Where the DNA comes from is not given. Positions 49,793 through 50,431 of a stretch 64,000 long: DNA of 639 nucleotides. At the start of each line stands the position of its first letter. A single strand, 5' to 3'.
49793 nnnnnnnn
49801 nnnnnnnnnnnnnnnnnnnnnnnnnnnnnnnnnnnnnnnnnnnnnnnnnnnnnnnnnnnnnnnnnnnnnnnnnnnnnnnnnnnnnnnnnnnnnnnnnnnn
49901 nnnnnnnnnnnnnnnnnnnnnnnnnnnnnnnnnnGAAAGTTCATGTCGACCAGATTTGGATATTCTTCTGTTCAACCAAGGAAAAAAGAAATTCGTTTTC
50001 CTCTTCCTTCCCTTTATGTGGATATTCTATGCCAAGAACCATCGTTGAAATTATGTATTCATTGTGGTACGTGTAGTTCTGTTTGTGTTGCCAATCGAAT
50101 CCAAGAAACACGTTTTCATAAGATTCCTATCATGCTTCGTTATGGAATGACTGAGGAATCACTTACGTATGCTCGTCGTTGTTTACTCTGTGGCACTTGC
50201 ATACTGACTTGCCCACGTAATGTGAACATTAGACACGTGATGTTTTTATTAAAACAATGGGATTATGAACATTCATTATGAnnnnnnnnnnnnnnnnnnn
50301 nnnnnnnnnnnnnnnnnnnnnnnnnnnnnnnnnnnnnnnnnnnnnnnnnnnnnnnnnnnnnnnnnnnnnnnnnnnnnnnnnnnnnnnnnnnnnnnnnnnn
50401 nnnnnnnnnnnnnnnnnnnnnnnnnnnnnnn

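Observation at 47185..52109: Five-gene HdrC/HdrB/HdrA-like + ferredoxin + membrane-anchored HdrE::HdrD-like fusion operon with no obvious substrate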

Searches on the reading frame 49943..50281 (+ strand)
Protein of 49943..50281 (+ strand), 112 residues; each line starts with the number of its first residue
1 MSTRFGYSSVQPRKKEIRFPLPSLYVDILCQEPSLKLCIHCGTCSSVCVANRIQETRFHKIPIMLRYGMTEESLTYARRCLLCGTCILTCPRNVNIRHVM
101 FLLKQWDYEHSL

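Call 3: search_protein_families(library=pfam, proteins=[window:49943-50281:+], max_evalue=0.01)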
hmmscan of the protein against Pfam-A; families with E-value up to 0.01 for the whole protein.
window:49943-50281:+ (112 aa): 15 families
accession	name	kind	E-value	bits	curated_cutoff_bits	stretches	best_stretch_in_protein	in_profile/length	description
PF13187.11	Fer4_9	-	5.2e-09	36.4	27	1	38-93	2-50/52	4Fe-4S dicluster domain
PF13183.11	Fer4_8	-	5.6e-09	36.9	27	1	35-94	2-68/68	4Fe-4S dicluster domain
PF13237.11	Fer4_10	-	1.4e-07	31.7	25.5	1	36-52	7-25/53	4Fe-4S dicluster domain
PF13534.11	Fer4_17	-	3.3e-07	31.2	22.2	1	38-95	2-61/61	4Fe-4S dicluster domain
PF12838.12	Fer4_7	-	7.4e-07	30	27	1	38-94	2-52/52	4Fe-4S dicluster domain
PF00037.32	Fer4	-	3.7e-06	27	21.1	1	79-93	7-21/24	4Fe-4S binding domain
PF12837.12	Fer4_6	-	5e-06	26.6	25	0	37-53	8-24/24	4Fe-4S binding domain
PF12797.12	Fer4_2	-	3.3e-05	24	24.5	0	77-91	7-21/22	4Fe-4S binding domain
PF25160.1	LdpA_Fe-S-bd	-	0.00013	22.1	27.6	0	36-56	26-46/49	LdpA Fe-S cluster-binding domain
PF14697.11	Fer4_21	-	0.00017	22.1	35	0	37-54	7-24/59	4Fe-4S dicluster domain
PF12800.12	Fer4_4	-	0.00049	20.7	24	0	79-92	3-16/17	4Fe-4S binding domain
PF14691.11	Fer4_20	-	0.00073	19.8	25.8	1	70-109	14-55/113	Dihydroprymidine dehydrogenase domain II, 4Fe-4S cluster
PF13484.11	Fer4_16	-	0.00076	20.6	30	0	38-93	2-66/66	4Fe-4S double cluster binding domain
PF12798.12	Fer4_3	-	0.00089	20.4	27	0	80-93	1-14/15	4Fe-4S binding domain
PF18133.7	HydF_tetramer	-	0.0068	16.7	22.6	1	33-70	66-104/118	Hydrogen maturase F tetramerization domain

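Call 4: search_protein_families(library=ncbifam, proteins=[window:49943-50281:+], max_evalue=0.01)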
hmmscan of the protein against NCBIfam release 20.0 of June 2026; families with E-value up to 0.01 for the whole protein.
window:49943-50281:+ (112 aa): 35 families (the best 25 are shown)
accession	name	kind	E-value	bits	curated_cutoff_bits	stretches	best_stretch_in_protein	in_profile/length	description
TIGR03290.1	CoB_CoM_SS_C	equivalog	1.2e-07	31.9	160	1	36-105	2-73/144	CoB--CoM heterodisulfide reductase subunit C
NF041779.1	hetero_SS_HdrC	equivalog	1e-06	28.3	350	1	35-107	30-103/198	ferredoxin:CoB-CoM heterodisulfide reductase subunit HdrC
TIGR02512.1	FeFe_hydrog_A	subfamily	3.8e-06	26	405.95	1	37-93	8-65/375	[FeFe] hydrogenase, group A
TIGR02179.1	PorD_KorD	subfamily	7.5e-06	26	60.05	0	76-110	23-56/78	2-oxoacid:acceptor oxidoreductase, delta subunit, pyruvate/2-ketoisovalerate family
NF058577.1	FdxA_fam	equivalog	7.9e-06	26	65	1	38-55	9-26/52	4Fe-4S ferredoxin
NF041837.1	rnfC_Methano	equivalog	9.6e-06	24.7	650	1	36-98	358-417/438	Rnf electron transport complex subunit RnfC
NF038018.1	qmoC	equivalog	2.2e-05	24.1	300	1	34-109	16-93/360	quinone-interacting membrane-bound oxidoreductase complex subunit QmoC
NF040762.1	Hydr_FeFe_Clost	exception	2.7e-05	23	900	1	37-93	145-202/572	ferredoxin hydrogenase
NF042909.1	FMH_DH_FwdF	exception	4.5e-05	22.7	375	1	36-93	15-70/336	tungsten-dependent formylmethanofuran dehydrogenase subunit FwdF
NF010590.0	PRK13984.1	equivalog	6.9e-05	21.2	946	1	70-110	182-222/611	putative oxidoreductase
TIGR01945.1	rnfC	subfamily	8.8e-05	21.2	245.95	0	32-60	398-428/435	RnfABCDGE type electron transport complex subunit C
NF041890.1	hdrC_Methbact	equivalog_domain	0.00015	21.4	270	1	34-107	27-101/192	ferredoxin:CoB-CoM heterodisulfide reductase subunit HdrC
NF038196.1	ferrodoxin_EFR1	subfamily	0.00022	21.3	75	1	37-93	185-227/242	EFR1 family ferrodoxin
NF004540.0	PRK05888.2-1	equivalog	0.00022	20.8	215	1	18-103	28-111/139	NADH-quinone oxidoreductase subunit NuoI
TIGR02163.1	napH_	subfamily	0.00024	20.7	213.05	1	36-94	201-250/255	NapH/MauN family ferredoxin-type protein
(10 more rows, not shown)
